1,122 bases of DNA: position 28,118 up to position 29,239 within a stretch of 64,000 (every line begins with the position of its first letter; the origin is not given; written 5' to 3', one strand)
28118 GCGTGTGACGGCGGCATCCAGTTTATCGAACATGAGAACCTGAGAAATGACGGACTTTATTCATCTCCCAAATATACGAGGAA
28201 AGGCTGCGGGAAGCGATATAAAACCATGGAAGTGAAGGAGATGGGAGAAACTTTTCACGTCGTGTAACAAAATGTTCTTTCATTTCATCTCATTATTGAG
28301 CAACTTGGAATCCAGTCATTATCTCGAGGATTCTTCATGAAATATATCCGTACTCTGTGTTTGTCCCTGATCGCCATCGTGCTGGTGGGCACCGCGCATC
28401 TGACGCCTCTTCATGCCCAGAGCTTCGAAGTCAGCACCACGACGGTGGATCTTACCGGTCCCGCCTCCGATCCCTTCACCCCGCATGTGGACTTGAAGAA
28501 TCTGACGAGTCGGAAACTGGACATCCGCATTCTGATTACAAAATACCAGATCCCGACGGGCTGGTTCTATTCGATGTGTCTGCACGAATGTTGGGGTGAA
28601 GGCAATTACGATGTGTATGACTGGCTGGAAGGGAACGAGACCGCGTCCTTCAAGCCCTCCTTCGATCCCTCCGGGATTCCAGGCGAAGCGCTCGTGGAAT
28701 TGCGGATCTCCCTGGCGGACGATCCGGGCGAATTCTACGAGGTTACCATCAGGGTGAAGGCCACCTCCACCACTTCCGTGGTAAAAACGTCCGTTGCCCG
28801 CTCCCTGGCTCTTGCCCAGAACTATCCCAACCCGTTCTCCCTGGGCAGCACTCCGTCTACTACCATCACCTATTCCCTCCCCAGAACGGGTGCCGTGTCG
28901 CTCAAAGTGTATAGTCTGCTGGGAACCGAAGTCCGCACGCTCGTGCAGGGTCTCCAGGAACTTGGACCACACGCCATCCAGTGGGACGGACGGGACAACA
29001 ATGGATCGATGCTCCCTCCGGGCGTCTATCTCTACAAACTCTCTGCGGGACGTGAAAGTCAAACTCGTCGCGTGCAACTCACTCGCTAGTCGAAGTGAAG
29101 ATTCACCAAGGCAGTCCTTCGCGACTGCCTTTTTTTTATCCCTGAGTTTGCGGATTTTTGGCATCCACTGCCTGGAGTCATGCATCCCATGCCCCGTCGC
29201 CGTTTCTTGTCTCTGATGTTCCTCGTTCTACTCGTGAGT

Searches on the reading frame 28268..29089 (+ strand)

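Call 49: search_protein_families(library=pfam, proteins=[window:28268-29089:+], max_evalue=0.0001)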
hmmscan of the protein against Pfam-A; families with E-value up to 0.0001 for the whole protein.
window:28268-29089:+ (273 aa): 1 family
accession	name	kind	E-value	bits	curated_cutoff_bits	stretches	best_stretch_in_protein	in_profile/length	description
PF13860.13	FlgD_ig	-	2.3e-11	43.9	27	1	197-261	11-76/79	FlgD Ig-like domain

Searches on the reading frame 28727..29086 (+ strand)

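Call 43: search_protein_families(library=ncbifam, proteins=[window:28727-29086:+], max_evalue=1)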
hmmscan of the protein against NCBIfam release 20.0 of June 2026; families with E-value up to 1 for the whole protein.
window:28727-29086:+ (120 aa): 10 families
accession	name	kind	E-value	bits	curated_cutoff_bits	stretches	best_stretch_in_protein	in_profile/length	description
NF033707.1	T9SS_sortase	equivalog_domain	6.9e-10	37.2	420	1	18-113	987-1083/1095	type IX secretion system sortase PorU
TIGR04183.1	Por_Secre_tail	domain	4.5e-08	33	23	1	33-116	2-69/72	T9SS type A sorting domain-containing protein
NF005176.1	PRK06655.1-1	equivalog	4.6e-08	33.2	230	1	51-117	93-159/197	flagellar hook assembly protein FlgD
NF009276.0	PRK12633.1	equivalog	8.8e-06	25.6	383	1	48-109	121-183/234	flagellar basal body rod modification protein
NF009453.0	PRK12813.1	equivalog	0.00017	21.2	264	1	57-110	126-176/223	flagellar basal body rod modification protein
NF053608.1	Lsa66_OmpA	equivalog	0.00034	19.2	700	1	81-111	202-232/581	fibronectin-binding adhesin Lsa66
NF009277.0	PRK12634.1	equivalog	0.00045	20.4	333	1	40-101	107-168/221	flagellar basal body rod modification protein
NF009452.0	PRK12812.1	equivalog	0.0041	16.4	258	1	79-105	178-204/289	flagellar basal body rod modification protein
NF052323.1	T9SSA_dep_M6i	equivalog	0.042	11.8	600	1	30-112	958-1031/1043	T9SS-dependent M6-like inactivated metalloprotease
NF009430.1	PRK12789.1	equivalog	0.097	11.5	557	1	31-80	277-324/350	flagellar basal body P-ring protein FlgI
